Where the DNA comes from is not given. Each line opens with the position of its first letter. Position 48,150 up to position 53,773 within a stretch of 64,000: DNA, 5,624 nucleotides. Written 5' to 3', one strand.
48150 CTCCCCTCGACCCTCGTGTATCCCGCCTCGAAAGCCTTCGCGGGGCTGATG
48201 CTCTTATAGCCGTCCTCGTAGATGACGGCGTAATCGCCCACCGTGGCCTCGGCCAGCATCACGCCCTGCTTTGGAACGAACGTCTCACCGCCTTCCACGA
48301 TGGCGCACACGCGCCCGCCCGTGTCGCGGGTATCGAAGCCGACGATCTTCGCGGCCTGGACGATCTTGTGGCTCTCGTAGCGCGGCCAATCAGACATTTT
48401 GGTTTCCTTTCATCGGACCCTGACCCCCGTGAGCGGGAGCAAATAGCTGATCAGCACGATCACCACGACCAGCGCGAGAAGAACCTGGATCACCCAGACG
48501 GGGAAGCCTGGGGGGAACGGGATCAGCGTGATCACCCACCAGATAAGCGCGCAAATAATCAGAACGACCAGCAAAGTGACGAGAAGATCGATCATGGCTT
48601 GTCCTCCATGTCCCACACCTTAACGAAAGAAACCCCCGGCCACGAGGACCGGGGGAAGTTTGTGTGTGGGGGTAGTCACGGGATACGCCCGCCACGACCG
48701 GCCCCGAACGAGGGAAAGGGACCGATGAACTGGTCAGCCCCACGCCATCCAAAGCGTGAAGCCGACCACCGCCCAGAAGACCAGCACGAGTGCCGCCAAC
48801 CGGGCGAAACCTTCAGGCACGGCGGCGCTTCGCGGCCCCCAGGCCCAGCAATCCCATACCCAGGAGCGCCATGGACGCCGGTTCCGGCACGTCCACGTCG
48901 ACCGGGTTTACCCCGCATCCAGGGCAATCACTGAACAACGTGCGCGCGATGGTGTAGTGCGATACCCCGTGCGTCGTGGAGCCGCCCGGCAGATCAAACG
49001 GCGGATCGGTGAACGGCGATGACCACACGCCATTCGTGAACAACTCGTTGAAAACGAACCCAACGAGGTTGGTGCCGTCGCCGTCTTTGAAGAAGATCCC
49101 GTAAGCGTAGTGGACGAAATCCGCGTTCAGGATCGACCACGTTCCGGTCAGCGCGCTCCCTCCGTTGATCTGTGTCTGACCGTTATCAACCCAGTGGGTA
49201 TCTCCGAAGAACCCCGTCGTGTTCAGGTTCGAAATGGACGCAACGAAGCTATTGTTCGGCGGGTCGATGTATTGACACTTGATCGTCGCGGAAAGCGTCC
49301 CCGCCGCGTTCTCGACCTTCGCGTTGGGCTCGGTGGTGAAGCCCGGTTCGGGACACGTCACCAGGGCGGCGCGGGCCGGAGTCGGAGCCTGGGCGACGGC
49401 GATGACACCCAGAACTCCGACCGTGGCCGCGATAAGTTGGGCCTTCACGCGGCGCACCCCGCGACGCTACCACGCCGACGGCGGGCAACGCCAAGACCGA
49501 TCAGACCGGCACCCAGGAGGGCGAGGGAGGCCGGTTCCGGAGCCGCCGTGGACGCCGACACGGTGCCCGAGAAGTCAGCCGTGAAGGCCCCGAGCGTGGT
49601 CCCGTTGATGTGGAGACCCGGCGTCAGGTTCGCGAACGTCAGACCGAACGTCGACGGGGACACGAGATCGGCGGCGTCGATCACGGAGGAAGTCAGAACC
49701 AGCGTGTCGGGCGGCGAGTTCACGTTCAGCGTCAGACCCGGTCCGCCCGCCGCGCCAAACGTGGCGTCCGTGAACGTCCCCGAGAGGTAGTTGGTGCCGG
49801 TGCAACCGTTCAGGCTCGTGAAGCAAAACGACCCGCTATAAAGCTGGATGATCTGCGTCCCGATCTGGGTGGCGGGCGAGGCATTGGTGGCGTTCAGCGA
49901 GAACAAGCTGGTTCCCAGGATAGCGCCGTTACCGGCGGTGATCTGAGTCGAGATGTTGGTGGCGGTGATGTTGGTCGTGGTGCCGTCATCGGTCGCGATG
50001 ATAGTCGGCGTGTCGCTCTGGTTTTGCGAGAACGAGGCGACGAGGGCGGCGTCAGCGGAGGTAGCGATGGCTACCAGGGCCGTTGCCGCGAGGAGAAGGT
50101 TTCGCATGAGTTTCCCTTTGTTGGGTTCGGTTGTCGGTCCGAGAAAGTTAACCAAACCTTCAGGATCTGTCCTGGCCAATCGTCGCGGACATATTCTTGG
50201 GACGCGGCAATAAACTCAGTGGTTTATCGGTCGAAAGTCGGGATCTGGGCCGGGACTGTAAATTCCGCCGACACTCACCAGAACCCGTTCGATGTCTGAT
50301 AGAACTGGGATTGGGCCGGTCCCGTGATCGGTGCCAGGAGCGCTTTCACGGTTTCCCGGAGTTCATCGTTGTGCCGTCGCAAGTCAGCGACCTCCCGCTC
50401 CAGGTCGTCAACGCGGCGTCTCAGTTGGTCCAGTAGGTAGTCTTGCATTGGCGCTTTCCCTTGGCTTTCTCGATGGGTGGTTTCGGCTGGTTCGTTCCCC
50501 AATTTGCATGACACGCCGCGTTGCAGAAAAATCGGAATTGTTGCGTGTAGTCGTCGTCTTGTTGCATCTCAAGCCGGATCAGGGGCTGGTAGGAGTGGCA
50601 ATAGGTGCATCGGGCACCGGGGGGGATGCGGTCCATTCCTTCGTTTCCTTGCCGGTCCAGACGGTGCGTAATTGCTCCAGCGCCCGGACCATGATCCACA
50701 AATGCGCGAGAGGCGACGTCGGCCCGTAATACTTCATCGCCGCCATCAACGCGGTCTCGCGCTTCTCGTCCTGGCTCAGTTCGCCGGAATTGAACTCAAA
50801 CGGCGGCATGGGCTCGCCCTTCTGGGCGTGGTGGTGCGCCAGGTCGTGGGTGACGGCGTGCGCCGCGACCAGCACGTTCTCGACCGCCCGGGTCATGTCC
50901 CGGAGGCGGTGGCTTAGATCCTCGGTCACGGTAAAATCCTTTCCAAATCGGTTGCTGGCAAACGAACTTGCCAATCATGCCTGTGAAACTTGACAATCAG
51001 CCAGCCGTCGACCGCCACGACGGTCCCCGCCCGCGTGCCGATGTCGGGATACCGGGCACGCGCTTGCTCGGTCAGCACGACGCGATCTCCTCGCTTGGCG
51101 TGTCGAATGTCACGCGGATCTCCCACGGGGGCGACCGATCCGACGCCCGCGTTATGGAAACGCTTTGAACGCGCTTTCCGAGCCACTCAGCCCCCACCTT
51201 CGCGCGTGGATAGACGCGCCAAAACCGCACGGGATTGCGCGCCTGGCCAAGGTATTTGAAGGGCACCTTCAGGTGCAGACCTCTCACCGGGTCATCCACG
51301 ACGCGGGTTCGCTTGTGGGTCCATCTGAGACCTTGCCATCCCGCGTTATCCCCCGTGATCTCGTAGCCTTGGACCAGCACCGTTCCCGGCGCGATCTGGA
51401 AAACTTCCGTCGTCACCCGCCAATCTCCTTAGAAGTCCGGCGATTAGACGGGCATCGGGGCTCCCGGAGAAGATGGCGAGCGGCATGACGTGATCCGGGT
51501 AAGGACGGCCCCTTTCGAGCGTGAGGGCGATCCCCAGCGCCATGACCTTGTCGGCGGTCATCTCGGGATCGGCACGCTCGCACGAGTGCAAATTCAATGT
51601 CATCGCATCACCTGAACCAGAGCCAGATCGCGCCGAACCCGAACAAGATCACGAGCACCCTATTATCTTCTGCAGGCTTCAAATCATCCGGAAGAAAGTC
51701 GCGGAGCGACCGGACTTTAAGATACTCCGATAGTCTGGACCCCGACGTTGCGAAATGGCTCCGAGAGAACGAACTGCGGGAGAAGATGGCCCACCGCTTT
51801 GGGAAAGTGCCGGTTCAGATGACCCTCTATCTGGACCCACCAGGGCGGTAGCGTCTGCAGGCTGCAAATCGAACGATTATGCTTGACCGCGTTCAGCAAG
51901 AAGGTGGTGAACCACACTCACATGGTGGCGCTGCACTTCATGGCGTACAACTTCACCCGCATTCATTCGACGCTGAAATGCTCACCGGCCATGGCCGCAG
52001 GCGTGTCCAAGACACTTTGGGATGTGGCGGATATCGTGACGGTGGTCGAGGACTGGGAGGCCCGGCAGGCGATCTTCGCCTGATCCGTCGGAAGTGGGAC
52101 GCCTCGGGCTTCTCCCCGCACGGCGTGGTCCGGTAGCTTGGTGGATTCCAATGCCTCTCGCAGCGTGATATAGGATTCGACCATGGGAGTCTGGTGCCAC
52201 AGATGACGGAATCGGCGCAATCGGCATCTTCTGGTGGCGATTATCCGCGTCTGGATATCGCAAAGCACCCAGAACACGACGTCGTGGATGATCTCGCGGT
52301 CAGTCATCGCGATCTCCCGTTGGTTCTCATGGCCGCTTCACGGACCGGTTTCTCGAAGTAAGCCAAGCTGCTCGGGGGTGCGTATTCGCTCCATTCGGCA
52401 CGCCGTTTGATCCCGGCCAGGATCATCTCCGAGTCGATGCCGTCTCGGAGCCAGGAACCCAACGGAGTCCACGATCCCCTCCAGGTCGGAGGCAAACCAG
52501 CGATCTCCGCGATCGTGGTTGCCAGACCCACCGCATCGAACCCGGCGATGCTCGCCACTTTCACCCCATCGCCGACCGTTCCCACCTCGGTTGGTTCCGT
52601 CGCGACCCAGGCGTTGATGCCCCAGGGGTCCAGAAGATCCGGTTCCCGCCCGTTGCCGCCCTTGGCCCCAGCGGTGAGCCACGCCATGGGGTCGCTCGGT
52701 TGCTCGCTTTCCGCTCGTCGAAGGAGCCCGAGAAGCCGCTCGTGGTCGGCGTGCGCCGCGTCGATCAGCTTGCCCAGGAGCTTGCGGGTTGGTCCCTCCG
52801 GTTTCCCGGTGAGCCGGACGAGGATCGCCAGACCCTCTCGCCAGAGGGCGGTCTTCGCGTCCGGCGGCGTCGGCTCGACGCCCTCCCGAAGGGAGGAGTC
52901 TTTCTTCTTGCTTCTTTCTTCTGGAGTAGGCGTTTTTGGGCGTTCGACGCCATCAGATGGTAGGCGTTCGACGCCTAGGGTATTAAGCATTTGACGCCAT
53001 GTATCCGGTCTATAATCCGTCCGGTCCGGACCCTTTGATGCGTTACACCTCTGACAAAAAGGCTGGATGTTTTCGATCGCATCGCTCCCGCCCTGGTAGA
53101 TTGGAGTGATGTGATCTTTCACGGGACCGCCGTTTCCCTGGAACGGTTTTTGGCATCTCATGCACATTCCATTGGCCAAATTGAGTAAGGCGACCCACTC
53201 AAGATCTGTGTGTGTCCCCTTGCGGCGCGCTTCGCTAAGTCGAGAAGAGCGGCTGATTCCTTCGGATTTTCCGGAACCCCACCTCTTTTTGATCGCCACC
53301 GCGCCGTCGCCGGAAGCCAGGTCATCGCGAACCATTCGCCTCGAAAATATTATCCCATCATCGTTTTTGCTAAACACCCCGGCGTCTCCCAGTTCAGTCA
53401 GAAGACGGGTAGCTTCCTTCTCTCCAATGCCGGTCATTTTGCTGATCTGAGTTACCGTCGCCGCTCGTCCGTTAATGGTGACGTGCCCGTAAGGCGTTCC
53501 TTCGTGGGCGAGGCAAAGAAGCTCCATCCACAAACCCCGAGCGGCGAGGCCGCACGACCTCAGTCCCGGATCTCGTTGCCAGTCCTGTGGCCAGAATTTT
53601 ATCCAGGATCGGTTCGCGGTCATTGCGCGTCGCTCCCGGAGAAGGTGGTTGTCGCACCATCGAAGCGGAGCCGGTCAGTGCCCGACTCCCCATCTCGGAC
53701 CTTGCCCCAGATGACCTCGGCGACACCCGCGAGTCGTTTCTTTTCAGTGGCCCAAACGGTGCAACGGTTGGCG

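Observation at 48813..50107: Tandem phage-encoded PEP-CTERM surface proteins with no exosortase in the window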

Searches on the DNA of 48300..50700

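Call 78: search_rna_families(source=window, start=48300, end=50700, threshold=evalue, max_evalue=1)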
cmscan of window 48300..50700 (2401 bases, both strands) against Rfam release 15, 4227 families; matches with E-value up to 1: 3.
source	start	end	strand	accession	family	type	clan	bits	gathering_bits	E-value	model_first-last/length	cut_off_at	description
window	48631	48692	-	RF01116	Yfr1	Gene; sRNA;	-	20.7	38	0.4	1-59/59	no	Cyanobacterial functional RNA 1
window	48626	48715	-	RF02837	anti-hemB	Gene; sRNA;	-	19.3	49.5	0.21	1-81/81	no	Burkholderia RNA 7 (anti-hemB)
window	48652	48705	-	RF01792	eiav_FSE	Cis-reg; frameshift_element;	-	17.7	40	0.48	1-35/35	no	ribosomal frameshift site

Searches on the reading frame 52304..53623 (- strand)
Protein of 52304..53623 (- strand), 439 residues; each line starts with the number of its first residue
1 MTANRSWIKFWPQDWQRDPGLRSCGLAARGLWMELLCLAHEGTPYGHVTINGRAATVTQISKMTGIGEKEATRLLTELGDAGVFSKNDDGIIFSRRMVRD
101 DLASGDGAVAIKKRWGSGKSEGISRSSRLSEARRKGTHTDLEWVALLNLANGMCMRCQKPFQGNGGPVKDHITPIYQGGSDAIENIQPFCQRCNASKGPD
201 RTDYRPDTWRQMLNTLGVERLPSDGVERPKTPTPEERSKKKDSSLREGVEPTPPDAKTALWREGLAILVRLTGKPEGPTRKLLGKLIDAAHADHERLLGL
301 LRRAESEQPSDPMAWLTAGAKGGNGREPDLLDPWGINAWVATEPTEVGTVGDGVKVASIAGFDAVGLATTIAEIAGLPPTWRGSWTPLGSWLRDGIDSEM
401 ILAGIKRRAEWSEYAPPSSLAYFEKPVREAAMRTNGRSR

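Call 17: search_protein_families(library=phrogs, proteins=[window:52304-53623:-], max_evalue=0.001)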
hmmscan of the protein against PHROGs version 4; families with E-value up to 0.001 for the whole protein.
window:52304-53623:- (439 aa): 19 families
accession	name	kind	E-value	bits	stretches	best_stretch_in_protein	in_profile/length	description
phrog_1035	-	DNA, RNA and nucleotide metabolism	6e-12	47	1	126-200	130-213/271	endonuclease VII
phrog_338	-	DNA, RNA and nucleotide metabolism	1.5e-09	38.7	1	134-201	186-263/340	HNH endonuclease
phrog_8660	-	DNA, RNA and nucleotide metabolism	3.4e-09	38.1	1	131-202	104-180/196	HNH endonuclease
phrog_589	-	DNA, RNA and nucleotide metabolism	2.1e-08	35.1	1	147-197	87-138/179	HNH endonuclease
phrog_6050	-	DNA, RNA and nucleotide metabolism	2.2e-08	34.3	1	142-201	302-361/402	HNH endonuclease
phrog_5718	-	DNA, RNA and nucleotide metabolism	5.4e-08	33.2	1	147-202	124-178/394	HNH endonuclease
phrog_1271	-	DNA, RNA and nucleotide metabolism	6.7e-08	33.3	1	122-199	240-317/361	HNH endonuclease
phrog_2214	-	DNA, RNA and nucleotide metabolism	7.5e-08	32.9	1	137-200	178-239/429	HNH endonuclease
phrog_2118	-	DNA, RNA and nucleotide metabolism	1.3e-07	32.4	1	170-198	194-222/301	HNH endonuclease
phrog_7785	-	DNA, RNA and nucleotide metabolism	2.4e-07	31.8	1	128-207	47-121/147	HNH endonuclease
phrog_144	-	DNA, RNA and nucleotide metabolism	1.4e-06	29.1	1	147-205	80-140/175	HNH endonuclease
phrog_9645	-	DNA, RNA and nucleotide metabolism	9e-06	26.5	1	143-198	12-70/168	HNH endonuclease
phrog_13246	-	DNA, RNA and nucleotide metabolism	3.6e-05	24.5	1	47-116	36-105/250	replisome organizer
phrog_333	-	DNA, RNA and nucleotide metabolism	0.00016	22.9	1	145-197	27-78/138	HNH endonuclease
phrog_960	-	DNA, RNA and nucleotide metabolism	0.00017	20.7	1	112-211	188-288/991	HNH endonuclease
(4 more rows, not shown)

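Call 18: search_protein_families(library=pfam, proteins=[window:52304-53623:-], max_evalue=0.001)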
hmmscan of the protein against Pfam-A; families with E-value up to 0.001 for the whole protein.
window:52304-53623:- (439 aa): 2 families
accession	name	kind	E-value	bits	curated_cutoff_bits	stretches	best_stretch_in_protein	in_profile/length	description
PF01844.29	HNH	-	1.9e-10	41.1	21.4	1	154-198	1-45/47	HNH endonuclease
PF14279.12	HNH_5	-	1.8e-08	34.6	27.5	1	154-199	1-45/56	HNH endonuclease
